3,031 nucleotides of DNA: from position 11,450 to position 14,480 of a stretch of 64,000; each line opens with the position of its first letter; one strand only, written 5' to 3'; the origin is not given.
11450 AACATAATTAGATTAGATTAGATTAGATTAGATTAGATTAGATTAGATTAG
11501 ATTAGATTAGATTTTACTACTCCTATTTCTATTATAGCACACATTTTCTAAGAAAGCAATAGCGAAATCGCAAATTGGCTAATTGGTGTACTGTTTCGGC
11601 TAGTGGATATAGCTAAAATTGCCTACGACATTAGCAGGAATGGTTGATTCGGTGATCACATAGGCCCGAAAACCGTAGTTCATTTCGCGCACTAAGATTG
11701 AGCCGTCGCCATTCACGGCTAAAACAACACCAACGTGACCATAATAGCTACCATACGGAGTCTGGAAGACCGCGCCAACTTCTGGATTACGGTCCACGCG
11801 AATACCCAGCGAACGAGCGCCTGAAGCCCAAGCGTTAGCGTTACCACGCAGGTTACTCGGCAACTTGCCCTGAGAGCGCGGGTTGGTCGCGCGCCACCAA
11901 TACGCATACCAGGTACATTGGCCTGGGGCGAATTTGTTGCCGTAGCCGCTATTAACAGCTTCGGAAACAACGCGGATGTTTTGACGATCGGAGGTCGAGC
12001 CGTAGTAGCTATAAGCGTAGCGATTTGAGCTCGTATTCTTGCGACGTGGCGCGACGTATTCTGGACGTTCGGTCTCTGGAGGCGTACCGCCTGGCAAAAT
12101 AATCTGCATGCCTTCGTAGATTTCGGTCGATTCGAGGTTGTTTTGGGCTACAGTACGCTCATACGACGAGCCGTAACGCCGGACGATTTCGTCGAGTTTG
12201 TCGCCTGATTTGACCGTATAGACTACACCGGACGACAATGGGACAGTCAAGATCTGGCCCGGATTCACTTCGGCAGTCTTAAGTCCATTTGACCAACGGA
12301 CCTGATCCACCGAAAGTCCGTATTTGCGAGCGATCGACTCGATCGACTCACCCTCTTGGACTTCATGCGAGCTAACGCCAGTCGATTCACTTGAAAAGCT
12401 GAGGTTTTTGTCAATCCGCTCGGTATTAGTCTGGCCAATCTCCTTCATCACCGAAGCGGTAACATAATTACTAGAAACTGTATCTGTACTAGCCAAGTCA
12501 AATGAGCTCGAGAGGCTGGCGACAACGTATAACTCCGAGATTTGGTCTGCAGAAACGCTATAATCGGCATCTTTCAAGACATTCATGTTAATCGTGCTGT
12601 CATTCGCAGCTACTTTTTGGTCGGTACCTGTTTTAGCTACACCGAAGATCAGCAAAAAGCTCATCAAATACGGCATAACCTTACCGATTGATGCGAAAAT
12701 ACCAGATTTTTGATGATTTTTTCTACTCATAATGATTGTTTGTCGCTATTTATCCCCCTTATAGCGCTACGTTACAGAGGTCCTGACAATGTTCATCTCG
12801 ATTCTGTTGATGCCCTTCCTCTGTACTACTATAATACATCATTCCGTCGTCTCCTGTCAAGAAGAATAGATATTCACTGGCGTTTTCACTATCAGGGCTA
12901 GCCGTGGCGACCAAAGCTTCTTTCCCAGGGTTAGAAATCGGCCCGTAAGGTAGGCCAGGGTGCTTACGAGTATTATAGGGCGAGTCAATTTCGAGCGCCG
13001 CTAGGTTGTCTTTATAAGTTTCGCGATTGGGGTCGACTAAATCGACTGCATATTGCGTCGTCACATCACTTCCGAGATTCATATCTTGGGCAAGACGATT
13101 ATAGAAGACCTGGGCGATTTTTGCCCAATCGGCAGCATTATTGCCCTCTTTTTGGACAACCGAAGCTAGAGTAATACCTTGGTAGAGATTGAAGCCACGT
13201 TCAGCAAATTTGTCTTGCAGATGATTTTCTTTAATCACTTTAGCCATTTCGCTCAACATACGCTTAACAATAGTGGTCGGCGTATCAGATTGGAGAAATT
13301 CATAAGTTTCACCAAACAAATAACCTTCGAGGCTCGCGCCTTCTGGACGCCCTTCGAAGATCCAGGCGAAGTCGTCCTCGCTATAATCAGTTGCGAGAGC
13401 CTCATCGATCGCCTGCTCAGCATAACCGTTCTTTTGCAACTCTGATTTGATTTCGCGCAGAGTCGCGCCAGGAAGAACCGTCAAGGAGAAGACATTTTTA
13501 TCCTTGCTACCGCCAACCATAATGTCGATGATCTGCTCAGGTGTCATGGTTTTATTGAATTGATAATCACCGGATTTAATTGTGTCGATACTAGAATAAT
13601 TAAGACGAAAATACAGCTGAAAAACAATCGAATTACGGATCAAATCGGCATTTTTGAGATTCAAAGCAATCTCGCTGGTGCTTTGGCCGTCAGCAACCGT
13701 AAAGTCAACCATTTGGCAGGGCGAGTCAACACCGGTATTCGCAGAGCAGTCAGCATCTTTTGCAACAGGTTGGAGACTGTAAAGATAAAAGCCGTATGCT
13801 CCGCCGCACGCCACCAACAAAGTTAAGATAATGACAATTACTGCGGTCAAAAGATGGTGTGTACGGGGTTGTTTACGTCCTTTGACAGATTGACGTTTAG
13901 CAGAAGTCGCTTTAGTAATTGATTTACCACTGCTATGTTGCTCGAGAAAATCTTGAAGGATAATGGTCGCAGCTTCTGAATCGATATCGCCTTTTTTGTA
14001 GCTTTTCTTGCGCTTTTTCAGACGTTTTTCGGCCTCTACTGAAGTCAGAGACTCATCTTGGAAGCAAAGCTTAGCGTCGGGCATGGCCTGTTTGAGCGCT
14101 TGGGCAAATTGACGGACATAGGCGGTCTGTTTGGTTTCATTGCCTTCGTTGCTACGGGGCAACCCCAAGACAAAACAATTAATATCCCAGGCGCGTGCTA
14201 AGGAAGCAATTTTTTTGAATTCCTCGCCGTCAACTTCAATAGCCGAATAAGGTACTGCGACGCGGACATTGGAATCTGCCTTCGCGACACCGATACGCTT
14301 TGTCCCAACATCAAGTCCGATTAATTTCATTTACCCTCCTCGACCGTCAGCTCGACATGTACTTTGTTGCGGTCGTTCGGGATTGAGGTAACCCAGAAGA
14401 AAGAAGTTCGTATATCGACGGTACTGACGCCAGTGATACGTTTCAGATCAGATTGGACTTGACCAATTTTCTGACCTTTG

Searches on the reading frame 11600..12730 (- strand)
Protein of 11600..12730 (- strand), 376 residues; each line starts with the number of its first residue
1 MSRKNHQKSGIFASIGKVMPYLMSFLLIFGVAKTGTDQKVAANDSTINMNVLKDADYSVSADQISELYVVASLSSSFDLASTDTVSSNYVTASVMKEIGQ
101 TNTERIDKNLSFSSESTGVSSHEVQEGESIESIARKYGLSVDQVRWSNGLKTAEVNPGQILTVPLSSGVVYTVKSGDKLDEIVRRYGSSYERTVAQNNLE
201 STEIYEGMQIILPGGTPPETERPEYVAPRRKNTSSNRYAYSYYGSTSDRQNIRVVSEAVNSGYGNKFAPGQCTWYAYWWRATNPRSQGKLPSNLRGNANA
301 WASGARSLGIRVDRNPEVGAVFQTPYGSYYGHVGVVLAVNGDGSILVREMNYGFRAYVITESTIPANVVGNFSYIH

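Call 94: search_protein_families(library=pfam, proteins=[window:11600-12730:-], max_evalue=0.001)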
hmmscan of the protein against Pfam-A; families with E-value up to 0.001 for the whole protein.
window:11600-12730:- (376 aa): 3 families
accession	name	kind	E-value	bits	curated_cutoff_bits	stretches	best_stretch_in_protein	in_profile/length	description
PF01476.26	LysM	-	6.6e-20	71.2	20.9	2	122-164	1-43/43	LysM domain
PF05257.22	CHAP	-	2.4e-19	70.1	26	1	263-351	2-81/81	CHAP domain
PF23473.1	LysM3_LYK4_5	-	2.1e-09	37.7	29.3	0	170-205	4-39/48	LYK4/5 LysM3 domain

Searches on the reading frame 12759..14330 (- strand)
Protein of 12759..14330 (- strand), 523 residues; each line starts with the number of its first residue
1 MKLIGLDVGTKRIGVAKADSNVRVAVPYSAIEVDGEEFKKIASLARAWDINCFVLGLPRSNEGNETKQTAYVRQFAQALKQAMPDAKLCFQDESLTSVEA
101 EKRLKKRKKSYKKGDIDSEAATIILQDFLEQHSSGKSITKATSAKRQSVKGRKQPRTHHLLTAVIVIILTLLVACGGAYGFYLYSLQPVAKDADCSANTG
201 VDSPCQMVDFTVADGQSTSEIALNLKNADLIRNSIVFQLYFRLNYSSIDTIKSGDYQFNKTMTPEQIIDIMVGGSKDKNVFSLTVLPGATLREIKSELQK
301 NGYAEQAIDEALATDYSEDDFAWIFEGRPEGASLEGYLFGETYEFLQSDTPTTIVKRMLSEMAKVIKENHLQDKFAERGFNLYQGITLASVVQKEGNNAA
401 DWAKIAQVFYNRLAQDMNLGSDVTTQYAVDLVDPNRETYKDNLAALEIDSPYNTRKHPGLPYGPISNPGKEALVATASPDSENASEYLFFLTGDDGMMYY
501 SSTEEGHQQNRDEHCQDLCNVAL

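Call 94: search_protein_families(library=pfam, proteins=[window:12759-14330:-], max_evalue=0.001)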
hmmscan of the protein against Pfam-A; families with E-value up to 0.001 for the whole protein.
window:12759-14330:- (523 aa): 2 families
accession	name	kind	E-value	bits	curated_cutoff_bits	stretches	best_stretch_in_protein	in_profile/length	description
PF02618.21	YceG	-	2.5e-72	244.1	32.4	1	210-512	1-274/275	YceG-like family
PF03652.20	RuvX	-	4.8e-34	118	29.2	1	1-131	1-134/134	Holliday junction resolvase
